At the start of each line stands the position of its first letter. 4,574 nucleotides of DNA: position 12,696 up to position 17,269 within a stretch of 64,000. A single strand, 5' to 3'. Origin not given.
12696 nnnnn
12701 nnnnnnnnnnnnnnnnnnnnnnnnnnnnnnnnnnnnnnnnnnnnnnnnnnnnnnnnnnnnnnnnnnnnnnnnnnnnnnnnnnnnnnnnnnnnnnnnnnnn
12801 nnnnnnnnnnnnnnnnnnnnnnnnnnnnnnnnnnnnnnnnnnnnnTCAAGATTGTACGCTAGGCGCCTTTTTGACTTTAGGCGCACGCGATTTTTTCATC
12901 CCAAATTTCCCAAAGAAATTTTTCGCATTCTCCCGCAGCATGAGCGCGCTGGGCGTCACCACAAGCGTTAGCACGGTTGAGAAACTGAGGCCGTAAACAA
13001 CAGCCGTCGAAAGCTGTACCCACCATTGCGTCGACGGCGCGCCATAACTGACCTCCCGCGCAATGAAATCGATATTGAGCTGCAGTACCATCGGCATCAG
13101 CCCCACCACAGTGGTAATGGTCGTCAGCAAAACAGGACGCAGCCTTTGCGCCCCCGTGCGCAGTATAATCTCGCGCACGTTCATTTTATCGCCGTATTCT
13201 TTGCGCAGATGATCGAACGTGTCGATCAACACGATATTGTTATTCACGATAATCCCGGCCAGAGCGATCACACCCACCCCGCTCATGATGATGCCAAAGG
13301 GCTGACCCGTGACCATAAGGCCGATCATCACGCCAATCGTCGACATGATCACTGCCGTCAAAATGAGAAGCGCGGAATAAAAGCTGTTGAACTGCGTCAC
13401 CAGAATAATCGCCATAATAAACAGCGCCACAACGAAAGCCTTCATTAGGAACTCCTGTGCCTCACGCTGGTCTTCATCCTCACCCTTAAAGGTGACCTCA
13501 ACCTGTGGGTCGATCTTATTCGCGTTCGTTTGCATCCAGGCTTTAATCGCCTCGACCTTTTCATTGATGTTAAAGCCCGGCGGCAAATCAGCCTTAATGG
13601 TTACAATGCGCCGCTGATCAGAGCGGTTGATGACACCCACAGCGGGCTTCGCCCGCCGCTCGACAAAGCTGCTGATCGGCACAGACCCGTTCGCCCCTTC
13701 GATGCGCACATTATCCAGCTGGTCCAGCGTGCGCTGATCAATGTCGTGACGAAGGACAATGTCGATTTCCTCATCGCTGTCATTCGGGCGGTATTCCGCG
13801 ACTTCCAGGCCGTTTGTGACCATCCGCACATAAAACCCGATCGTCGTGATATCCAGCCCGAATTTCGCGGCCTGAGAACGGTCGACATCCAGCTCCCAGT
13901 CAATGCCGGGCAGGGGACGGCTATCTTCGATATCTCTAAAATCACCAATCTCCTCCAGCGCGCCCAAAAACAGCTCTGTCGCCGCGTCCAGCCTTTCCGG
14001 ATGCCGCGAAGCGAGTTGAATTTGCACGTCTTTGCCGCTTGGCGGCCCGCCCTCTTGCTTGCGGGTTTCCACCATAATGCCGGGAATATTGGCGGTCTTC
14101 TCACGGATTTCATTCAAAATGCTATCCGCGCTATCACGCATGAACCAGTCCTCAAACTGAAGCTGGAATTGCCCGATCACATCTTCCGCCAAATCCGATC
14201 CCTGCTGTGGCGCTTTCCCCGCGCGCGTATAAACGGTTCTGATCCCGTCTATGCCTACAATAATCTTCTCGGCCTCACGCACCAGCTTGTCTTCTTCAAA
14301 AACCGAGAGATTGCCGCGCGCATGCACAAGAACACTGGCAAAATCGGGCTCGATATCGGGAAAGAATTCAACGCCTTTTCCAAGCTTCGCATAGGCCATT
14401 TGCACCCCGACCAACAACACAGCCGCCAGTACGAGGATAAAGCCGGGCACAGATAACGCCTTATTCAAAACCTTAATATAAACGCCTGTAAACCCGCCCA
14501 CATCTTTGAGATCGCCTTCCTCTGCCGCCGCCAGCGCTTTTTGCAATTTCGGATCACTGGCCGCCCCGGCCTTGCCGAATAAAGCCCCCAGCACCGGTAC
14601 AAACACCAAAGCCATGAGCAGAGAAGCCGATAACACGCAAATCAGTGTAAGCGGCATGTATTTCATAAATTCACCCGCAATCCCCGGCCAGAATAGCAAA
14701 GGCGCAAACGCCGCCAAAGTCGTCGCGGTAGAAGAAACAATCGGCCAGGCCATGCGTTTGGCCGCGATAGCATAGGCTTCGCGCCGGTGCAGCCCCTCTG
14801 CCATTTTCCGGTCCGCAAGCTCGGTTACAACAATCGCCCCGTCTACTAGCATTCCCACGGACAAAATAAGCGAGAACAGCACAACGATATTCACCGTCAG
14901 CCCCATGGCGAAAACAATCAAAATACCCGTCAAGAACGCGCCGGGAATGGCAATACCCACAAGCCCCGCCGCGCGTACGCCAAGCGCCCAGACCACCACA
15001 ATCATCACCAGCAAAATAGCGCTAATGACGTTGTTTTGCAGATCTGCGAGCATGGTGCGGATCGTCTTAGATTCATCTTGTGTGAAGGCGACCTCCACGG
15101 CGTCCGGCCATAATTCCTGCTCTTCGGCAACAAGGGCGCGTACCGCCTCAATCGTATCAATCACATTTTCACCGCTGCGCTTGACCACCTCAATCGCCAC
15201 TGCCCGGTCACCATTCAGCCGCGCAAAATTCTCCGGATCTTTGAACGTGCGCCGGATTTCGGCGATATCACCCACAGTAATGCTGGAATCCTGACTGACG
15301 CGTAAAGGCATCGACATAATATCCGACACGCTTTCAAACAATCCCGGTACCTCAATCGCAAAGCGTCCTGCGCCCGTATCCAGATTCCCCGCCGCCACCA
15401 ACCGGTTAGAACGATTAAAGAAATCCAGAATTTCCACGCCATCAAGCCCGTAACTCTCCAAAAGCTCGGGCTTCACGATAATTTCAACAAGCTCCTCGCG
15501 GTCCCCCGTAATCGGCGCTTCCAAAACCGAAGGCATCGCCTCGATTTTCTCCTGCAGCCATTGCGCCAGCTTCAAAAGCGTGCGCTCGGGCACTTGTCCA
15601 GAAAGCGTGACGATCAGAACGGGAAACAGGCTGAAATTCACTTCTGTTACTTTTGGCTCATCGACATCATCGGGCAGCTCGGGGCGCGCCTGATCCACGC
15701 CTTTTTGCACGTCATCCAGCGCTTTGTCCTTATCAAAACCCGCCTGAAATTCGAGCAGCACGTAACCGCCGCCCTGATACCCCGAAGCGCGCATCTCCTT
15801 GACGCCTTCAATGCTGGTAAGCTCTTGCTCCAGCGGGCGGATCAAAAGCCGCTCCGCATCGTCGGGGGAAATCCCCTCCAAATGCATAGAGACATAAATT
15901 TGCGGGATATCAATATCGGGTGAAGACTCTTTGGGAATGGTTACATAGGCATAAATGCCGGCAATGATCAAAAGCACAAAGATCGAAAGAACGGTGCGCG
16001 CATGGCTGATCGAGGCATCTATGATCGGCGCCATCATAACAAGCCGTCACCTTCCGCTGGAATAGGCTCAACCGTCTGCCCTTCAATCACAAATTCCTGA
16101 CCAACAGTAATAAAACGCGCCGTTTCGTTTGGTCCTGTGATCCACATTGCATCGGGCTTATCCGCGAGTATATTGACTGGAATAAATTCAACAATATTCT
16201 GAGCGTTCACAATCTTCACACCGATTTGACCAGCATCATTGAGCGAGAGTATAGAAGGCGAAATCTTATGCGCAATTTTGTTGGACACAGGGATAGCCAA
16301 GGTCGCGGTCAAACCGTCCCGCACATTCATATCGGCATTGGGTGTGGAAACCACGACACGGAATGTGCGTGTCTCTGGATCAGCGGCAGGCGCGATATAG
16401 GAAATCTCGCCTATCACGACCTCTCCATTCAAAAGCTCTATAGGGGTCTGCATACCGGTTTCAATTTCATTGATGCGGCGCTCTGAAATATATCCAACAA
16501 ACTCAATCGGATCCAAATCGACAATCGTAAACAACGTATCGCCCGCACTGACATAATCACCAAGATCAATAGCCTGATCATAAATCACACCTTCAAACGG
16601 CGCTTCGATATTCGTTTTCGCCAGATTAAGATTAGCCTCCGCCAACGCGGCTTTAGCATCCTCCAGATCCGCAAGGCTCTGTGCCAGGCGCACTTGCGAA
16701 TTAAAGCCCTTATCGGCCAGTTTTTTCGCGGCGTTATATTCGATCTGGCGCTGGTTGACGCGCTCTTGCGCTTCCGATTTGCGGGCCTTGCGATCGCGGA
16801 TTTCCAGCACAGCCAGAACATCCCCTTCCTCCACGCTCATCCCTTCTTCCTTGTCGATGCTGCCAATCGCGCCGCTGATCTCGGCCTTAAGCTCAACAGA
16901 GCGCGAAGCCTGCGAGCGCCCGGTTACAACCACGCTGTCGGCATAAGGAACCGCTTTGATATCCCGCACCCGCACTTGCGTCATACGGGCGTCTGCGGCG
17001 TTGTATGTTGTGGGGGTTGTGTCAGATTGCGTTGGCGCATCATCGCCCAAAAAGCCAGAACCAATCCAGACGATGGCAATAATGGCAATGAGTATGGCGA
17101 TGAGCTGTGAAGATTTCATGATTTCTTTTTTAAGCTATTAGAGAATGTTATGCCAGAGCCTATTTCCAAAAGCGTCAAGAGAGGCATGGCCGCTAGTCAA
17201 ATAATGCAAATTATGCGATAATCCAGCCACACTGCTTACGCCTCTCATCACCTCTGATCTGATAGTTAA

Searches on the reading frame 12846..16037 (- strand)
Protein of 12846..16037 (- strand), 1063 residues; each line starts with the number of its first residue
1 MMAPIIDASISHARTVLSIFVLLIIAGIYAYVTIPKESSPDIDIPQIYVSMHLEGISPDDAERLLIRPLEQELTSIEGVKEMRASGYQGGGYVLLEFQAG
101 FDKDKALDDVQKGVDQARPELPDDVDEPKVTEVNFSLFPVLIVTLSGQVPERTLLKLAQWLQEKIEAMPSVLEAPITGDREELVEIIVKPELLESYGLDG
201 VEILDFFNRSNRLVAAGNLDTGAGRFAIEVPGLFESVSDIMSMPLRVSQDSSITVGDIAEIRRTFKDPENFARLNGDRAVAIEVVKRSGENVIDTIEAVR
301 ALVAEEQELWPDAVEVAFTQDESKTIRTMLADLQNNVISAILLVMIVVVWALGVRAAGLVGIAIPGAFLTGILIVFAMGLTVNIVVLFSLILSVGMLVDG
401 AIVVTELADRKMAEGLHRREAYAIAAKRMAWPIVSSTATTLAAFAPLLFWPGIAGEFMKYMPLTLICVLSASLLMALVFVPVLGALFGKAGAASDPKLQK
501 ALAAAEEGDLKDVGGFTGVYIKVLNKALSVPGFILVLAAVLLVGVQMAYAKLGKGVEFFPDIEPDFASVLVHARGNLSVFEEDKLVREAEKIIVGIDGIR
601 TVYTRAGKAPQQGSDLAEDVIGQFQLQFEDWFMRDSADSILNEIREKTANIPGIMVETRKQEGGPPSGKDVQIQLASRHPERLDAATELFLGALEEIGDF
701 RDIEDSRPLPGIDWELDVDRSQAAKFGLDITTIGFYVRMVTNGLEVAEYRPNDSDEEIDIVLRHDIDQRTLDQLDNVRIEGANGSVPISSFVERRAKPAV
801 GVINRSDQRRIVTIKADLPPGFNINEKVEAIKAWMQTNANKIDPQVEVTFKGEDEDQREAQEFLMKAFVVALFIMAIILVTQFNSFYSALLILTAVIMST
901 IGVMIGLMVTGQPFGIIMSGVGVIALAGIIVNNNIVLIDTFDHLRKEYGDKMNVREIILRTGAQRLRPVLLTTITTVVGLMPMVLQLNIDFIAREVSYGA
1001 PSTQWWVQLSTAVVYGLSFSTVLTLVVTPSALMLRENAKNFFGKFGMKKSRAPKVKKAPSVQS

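Call 14: search_protein_families(library=pfam, proteins=[window:12846-16037:-], max_evalue=0.001)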
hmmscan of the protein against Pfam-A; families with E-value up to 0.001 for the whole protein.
window:12846-16037:- (1063 aa): 1 family
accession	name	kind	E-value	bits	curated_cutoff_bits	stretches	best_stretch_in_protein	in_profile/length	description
PF00873.25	ACR_tran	-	7.8e-160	534.1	28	1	6-1030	2-1015/1021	AcrB/AcrD/AcrF family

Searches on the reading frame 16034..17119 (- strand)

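Call 14: search_protein_families(library=pfam, proteins=[window:16034-17119:-], max_evalue=0.001)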
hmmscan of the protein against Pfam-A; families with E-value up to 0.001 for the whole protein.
window:16034-17119:- (361 aa): 4 families
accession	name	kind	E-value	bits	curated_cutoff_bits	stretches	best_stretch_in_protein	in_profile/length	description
PF16576.10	HlyD_D23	-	4.6e-23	82.1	30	1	124-272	59-214/214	Barrel-sandwich domain of CusB or HlyD membrane-fusion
PF13437.12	HlyD_3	-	7.6e-21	75.3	22.2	1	171-263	2-97/106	HlyD family secretion protein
PF00364.28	Biotin_lipoyl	-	2.1e-07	31.1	22.1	0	74-105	42-73/73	Biotin-requiring enzyme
PF13533.13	Biotin_lipoyl_2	-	2.8e-06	27.4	29.8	0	91-106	17-32/32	Biotin-lipoyl like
